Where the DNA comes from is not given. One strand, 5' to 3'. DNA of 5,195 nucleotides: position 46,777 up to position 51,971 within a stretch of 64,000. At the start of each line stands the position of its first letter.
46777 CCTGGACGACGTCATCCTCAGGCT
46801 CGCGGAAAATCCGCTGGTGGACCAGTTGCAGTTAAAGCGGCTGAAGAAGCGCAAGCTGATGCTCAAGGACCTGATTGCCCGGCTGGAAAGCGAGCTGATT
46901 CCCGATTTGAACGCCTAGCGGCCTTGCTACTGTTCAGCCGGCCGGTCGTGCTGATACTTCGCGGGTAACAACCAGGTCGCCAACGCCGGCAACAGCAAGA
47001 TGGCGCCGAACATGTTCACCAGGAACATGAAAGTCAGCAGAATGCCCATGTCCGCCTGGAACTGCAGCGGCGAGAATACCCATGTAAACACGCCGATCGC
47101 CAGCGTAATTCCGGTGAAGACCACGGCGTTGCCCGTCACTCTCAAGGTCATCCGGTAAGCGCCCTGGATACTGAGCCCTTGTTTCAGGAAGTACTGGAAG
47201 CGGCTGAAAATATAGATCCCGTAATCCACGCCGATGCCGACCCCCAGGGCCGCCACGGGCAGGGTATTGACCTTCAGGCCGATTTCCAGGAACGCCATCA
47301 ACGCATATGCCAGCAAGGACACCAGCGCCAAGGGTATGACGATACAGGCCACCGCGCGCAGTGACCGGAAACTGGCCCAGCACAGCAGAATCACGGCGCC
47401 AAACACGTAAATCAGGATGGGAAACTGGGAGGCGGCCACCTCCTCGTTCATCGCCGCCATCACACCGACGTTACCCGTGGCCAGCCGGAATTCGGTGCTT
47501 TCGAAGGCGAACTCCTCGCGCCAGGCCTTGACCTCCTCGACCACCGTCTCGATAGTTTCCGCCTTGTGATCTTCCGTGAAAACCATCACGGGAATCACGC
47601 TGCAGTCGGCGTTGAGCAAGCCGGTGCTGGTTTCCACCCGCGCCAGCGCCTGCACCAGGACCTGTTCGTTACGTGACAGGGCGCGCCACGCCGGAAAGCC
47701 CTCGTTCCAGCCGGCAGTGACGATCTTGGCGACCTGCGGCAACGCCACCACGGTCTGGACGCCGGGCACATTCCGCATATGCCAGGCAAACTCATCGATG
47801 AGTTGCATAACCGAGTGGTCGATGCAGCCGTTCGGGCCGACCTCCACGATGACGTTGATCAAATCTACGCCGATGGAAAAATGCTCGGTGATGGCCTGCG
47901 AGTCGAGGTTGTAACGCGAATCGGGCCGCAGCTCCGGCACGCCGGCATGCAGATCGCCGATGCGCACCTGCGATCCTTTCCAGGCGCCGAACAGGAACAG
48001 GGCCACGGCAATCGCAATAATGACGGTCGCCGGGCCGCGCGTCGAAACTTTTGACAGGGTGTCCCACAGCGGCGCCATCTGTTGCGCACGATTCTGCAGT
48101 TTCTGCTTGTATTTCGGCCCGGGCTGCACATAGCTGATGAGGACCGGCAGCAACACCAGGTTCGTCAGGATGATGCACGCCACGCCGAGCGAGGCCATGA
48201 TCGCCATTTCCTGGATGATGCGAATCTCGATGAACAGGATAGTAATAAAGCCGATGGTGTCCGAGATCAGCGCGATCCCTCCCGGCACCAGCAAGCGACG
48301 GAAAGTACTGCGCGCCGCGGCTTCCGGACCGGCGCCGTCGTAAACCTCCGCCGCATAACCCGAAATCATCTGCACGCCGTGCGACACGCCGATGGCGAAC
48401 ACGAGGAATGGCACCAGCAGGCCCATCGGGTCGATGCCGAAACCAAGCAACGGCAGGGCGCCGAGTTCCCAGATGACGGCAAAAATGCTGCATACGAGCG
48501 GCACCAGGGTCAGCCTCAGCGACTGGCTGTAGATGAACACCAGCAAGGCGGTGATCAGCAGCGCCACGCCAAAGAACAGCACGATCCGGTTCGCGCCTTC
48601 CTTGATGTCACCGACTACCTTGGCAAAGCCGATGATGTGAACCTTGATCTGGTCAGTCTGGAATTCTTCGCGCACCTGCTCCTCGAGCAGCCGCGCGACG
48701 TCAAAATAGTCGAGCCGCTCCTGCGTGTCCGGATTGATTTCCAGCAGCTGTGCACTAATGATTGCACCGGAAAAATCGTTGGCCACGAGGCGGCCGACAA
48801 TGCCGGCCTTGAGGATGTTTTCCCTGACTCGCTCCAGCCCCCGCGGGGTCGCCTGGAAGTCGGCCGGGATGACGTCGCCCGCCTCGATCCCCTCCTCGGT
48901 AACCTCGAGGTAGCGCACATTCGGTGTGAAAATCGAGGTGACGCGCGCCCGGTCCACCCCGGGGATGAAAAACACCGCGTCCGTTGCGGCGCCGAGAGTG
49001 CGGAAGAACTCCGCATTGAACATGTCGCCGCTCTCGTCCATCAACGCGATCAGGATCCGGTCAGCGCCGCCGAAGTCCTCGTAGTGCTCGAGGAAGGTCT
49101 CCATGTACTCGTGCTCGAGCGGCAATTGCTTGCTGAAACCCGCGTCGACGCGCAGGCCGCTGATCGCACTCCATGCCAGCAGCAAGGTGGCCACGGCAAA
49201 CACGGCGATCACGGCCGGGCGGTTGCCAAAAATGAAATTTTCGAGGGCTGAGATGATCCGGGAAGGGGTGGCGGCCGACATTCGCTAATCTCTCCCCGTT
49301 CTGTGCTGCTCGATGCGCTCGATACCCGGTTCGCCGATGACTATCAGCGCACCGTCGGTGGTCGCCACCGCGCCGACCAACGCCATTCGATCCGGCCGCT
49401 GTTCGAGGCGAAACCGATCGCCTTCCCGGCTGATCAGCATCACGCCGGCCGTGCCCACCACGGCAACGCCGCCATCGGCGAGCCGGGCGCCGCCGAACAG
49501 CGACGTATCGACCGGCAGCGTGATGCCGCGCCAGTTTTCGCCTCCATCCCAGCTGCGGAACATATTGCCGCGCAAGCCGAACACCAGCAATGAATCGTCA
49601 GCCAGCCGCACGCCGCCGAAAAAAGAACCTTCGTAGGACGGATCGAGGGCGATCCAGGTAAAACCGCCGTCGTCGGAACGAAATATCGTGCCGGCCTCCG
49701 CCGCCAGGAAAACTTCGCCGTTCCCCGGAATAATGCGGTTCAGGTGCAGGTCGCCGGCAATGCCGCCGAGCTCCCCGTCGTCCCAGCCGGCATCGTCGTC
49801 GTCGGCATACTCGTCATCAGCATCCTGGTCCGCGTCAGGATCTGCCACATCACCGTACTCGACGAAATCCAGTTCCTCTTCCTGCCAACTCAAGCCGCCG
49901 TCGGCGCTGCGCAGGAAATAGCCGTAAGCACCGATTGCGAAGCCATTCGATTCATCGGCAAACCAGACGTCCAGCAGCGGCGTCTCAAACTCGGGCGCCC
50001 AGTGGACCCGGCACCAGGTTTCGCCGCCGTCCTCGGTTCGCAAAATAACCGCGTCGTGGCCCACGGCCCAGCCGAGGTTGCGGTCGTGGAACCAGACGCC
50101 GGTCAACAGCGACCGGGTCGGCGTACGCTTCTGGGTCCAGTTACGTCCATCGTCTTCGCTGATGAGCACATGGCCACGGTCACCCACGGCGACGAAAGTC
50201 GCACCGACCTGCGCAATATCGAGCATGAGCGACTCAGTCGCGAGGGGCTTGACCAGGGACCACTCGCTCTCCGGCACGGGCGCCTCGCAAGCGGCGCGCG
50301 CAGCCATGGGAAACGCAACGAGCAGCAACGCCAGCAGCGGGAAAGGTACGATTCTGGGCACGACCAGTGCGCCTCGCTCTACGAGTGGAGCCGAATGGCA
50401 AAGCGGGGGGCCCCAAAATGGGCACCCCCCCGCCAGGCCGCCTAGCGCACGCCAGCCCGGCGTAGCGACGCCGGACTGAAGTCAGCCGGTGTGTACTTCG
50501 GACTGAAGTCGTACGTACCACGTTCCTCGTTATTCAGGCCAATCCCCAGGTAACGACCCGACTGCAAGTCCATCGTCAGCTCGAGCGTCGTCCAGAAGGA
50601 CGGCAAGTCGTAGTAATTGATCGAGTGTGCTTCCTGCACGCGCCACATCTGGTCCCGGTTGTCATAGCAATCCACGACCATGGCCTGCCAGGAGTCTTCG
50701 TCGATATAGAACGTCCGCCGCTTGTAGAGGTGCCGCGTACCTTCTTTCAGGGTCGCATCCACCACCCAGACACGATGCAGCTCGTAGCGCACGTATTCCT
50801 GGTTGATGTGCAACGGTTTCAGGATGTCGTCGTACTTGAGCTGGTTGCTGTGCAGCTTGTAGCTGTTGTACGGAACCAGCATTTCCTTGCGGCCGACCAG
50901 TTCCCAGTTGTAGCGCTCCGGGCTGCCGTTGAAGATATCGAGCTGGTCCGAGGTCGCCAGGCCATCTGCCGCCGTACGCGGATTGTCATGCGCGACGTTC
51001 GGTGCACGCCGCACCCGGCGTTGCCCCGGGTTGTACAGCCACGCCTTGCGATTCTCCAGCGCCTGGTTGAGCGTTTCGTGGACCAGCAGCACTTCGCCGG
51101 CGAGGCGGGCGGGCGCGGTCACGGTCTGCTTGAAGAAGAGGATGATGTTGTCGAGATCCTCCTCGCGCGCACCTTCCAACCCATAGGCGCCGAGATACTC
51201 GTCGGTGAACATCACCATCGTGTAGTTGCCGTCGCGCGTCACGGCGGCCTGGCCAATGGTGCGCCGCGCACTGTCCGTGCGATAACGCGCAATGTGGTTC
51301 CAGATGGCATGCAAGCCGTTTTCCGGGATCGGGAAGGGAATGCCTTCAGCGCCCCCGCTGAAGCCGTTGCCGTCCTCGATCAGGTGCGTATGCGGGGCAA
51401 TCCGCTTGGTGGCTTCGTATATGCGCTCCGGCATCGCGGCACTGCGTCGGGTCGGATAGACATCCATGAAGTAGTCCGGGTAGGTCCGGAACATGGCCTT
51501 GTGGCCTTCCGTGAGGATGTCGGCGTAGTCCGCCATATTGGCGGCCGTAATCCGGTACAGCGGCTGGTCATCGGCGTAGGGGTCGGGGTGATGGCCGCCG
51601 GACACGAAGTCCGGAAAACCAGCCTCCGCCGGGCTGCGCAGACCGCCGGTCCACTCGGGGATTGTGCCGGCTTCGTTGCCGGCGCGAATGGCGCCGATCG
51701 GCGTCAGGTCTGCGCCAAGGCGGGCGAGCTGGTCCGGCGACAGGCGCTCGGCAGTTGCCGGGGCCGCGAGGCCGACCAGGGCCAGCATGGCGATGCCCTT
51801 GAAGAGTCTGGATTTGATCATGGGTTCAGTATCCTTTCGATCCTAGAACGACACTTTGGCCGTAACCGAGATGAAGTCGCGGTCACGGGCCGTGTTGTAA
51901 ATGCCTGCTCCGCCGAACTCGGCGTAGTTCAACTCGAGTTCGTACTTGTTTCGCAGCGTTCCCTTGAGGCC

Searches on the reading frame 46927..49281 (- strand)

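Call 64: search_protein_families(library=pfam, proteins=[window:46927-49281:-], max_evalue=0.0001)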
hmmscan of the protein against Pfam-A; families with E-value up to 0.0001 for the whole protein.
window:46927-49281:- (784 aa): 1 family
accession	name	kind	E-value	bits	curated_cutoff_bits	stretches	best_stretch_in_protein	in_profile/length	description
PF03176.21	MMPL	-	4.8e-30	105.1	20.5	2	523-771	70-302/333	MMPL family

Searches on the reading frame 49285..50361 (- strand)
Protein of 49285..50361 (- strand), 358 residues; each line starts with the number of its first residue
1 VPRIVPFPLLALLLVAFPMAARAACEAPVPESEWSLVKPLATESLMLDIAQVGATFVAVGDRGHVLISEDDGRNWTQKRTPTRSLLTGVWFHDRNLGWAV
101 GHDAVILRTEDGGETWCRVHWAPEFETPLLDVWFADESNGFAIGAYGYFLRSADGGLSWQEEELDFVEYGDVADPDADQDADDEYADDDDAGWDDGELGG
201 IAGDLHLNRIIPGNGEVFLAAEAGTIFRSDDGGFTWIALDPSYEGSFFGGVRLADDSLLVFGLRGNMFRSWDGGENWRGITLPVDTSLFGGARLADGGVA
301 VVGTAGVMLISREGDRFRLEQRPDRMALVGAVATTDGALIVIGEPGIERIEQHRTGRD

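Call 64: search_protein_families(library=pfam, proteins=[window:49285-50361:-], max_evalue=0.0001)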
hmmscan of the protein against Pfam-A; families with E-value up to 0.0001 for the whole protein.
window:49285-50361:- (358 aa): 2 families
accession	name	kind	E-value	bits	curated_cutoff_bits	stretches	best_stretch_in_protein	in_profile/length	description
PF14870.12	PSII_BNR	-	2.9e-21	76.4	27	2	31-122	6-100/303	Photosynthesis system II assembly factor YCF48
PF15902.12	Sortilin-Vps10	-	3.2e-08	33.2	33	0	64-123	2-64/446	Sortilin, neurotensin receptor 3,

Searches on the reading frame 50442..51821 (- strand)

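Call 64: search_protein_families(library=pfam, proteins=[window:50442-51821:-], max_evalue=0.0001)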
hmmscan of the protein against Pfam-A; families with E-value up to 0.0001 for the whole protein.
window:50442-51821:- (459 aa): 2 families
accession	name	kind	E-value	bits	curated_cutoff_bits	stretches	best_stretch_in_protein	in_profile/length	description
PF07044.18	DUF1329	-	5.6e-151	503.4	23.1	1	91-454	2-368/368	Protein of unknown function (DUF1329)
PF17131.11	LolA_like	-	5.2e-11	43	30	1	234-422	9-156/184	Outer membrane lipoprotein-sorting protein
